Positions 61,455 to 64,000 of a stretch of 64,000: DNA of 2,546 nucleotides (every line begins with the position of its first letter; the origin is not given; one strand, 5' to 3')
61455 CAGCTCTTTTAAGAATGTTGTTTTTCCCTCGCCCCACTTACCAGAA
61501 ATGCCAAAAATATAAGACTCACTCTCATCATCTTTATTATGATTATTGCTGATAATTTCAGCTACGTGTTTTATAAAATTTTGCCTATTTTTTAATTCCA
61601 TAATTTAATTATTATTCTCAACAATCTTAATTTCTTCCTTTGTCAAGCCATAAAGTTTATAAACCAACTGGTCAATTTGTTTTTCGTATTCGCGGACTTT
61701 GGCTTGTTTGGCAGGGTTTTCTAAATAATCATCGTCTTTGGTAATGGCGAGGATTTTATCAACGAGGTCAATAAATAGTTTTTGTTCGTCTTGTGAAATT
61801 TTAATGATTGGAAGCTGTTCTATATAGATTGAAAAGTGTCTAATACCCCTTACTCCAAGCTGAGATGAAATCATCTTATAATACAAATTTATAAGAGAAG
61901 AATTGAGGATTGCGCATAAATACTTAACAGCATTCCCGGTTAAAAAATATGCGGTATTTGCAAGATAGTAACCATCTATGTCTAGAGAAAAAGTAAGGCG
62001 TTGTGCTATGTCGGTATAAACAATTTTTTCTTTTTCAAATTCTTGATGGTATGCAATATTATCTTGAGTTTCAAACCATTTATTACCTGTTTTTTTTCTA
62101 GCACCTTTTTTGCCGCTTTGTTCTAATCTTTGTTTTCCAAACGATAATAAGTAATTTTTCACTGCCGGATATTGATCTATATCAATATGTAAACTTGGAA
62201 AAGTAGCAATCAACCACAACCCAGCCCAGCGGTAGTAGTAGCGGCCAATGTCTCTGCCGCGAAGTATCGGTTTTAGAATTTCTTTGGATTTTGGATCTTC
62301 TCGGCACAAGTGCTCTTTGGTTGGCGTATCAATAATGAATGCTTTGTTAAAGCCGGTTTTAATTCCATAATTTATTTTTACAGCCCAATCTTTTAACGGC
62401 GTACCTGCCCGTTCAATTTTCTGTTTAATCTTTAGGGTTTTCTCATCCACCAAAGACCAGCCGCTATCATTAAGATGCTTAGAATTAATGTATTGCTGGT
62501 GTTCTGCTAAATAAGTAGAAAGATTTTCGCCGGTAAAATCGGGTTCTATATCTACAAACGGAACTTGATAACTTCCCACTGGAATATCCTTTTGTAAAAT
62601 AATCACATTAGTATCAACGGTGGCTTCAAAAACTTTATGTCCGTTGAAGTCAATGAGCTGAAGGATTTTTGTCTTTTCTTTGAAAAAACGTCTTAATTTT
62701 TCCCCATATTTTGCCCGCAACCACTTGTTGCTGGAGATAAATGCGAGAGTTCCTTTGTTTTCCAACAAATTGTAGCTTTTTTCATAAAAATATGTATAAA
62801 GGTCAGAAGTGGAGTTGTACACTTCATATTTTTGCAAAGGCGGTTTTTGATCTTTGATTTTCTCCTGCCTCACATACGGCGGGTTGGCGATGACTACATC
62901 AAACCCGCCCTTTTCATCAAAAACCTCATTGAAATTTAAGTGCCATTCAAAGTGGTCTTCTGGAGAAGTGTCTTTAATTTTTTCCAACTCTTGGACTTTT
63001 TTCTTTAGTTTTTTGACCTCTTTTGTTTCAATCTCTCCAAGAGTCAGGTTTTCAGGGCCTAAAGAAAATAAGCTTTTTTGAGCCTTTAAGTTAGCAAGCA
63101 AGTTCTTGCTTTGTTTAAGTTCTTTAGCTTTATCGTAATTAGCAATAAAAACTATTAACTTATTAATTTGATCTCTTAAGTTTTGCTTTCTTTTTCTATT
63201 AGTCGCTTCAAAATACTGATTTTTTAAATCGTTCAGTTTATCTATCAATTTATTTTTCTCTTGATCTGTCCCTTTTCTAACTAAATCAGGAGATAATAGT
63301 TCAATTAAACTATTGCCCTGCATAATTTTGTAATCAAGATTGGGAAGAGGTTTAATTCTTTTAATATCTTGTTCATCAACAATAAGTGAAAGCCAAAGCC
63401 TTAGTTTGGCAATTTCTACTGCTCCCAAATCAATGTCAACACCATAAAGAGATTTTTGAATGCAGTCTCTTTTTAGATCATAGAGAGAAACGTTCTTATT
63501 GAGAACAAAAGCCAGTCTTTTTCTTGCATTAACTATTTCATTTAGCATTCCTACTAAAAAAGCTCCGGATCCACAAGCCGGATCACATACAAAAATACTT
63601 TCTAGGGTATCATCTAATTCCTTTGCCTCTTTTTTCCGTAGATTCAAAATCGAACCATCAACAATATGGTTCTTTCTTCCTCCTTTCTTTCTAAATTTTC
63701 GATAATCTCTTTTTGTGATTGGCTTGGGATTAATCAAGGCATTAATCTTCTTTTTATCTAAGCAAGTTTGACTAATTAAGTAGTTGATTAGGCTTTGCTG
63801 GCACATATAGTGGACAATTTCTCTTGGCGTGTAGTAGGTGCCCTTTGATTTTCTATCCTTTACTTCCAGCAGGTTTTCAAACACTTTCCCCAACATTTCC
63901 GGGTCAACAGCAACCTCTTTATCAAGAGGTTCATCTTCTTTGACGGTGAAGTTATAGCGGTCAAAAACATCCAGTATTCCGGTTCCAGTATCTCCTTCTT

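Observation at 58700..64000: AT-rich island encoding a KAP-family NTPase directly downstream of a large N6-adenine methyltransferase whose ORF runs off the window: candidate defence module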

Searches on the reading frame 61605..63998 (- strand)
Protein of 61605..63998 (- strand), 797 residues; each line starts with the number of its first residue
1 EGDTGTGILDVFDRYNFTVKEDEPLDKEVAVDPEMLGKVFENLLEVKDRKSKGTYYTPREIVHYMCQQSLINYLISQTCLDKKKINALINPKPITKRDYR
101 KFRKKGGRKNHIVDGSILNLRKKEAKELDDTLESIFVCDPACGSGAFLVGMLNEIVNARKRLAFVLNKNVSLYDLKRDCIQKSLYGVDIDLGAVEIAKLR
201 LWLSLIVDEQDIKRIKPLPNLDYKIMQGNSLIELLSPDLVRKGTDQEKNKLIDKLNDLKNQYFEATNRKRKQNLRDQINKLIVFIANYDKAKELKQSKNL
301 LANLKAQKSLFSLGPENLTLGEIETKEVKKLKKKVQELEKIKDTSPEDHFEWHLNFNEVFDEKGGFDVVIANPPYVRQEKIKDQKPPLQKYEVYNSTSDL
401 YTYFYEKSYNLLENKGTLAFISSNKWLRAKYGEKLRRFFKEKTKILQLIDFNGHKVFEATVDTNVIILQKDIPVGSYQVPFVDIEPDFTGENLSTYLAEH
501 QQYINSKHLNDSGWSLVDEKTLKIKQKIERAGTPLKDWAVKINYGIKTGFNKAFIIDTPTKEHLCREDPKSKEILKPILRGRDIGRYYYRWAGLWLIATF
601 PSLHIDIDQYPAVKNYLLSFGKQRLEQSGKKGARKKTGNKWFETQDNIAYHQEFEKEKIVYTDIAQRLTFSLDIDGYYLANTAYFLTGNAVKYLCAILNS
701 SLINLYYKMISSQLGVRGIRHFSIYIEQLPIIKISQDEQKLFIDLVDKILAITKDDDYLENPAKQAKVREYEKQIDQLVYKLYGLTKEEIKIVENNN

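Call 8: search_protein_families(library=pfam, proteins=[window:61605-63998:-], max_evalue=0.01)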
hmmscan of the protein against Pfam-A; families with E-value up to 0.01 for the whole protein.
window:61605-63998:- (797 aa): 7 families
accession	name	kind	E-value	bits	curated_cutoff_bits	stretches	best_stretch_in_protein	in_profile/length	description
PF07669.17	Eco57I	-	3.5e-42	144.8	25.3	1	183-457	2-171/171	Eco57I restriction-modification methylase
PF02384.22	N6_Mtase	-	9.8e-20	71.5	20.4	2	308-492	87-254/311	N-6 DNA Methylase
PF12950.13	TaqI_C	-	4.1e-15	56.5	26.5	1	576-731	1-118/118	TaqI-like C-terminal specificity domain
PF20473.4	MmeI_Mtase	-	2.1e-12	47.2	27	1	122-206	8-87/259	MmeI, DNA-methyltransferase domain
PF01170.24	UPF0020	-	3.9e-05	23.9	22.3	0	137-201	32-96/197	RMKL-like, methyltransferase domain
PF20466.3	MmeI_TRD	-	0.00023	21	27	1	528-715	7-188/207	MmeI, target recognition domain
PF05175.20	MTS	-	0.0056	16.8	23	0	331-441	61-156/170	Methyltransferase small domain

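Call 9: search_protein_families(library=padloc, proteins=[window:61605-63998:-], max_evalue=0.01)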
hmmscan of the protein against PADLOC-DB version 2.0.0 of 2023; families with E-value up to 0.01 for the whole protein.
window:61605-63998:- (797 aa): 64 families (the best 25 are shown)
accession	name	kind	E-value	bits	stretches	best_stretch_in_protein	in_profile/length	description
PDLC03596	REase_MTase_IIG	-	9.2e-201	667.7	3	351-795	697-1144/1148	Type IIG restriction enzyme-methyltransferase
PDLC03612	REase_MTase_IIG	-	2.4e-127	424.8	2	171-796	583-1246/1247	Type IIG restriction enzyme-methyltransferase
PDLC03601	REase_MTase_IIG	-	3.4e-108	360.9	1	7-739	333-1060/1110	Type IIG restriction enzyme-methyltransferase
PDLC03609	REase_MTase_IIG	-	8.4e-77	256.9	3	348-753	541-947/1066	Type IIG restriction enzyme-methyltransferase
PDLC03604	REase_MTase_IIG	-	2.1e-49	166.4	2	348-796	518-1007/1011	Type IIG restriction enzyme-methyltransferase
PDLC03313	MTase_II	-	1.2e-39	134.3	1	361-796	140-562/563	Type II methyltransferase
PDLC02643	DrmMI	-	1.5e-37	127.1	2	134-425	601-935/1347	DrmMI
PDLC03226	MTase_II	-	1.2e-31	108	2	361-521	124-288/579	Type II methyltransferase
PDLC03629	REase_MTase_IIG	-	8.2e-31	104.7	2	348-558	554-773/1182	Type IIG restriction enzyme-methyltransferase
PDLC02529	PglX|PglXI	-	5.9e-30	101.7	3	131-259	225-337/1189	PglX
PDLC03335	MTase_II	-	1.2e-28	98.2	2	355-738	185-578/607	Type II methyltransferase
PDLC03348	MTase_II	-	2.2e-26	90.6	3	656-793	582-708/727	Type II methyltransferase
PDLC03250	MTase_II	-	2.6e-26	90.6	1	365-795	340-770/775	Type II methyltransferase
PDLC02521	PglX|PglXI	-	2.9e-26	89.8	1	56-555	248-677/1174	PglX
PDLC02638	DrmMI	-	5.8e-22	75.7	1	176-421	666-933/935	DrmMI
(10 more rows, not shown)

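Call 10: search_protein_families(library=ncbifam, proteins=[window:61605-63998:-], max_evalue=0.01)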
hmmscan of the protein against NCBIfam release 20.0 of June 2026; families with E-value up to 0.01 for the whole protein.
window:61605-63998:- (797 aa): 7 families
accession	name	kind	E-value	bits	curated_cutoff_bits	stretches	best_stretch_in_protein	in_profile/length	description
NF033452.1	BREX_1_MTaseX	exception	3.8e-34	117.8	500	2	56-468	254-610/1210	BREX-1 system adenine-specific DNA-methyltransferase PglX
NF033451.1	BREX_2_MTaseX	equivalog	3.9e-25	87.8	400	3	131-272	221-351/1185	BREX-2 system adenine-specific DNA-methyltransferase PglX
NF033455.1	BREX_6_MTaseX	exception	2.4e-19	68.4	900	2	363-466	552-652/1319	BREX-6 system adenine-specific DNA-methyltransferase PglX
TIGR02987.1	met_A_Alw26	exception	1.3e-15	57.1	353.5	2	316-385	64-132/523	Alw26I/Eco31I/Esp3I family type II restriction adenine-specific DNA-methyltransferase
NF033454.1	BREX_5_MTaseX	exception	2.4e-13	48.6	900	1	42-471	212-608/1404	BREX-5 system adenine-specific DNA-methyltransferase PglX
NF047738.1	antiphage_MADS2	equivalog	3.7e-09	35.4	720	0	136-199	334-403/654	methylation-associated defense system DNA methyltransferase MAD2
TIGR03534.1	RF_mod_PrmC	equivalog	1.8e-07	30.9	199.1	1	356-420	147-217/253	peptide chain release factor N(5)-glutamine methyltransferase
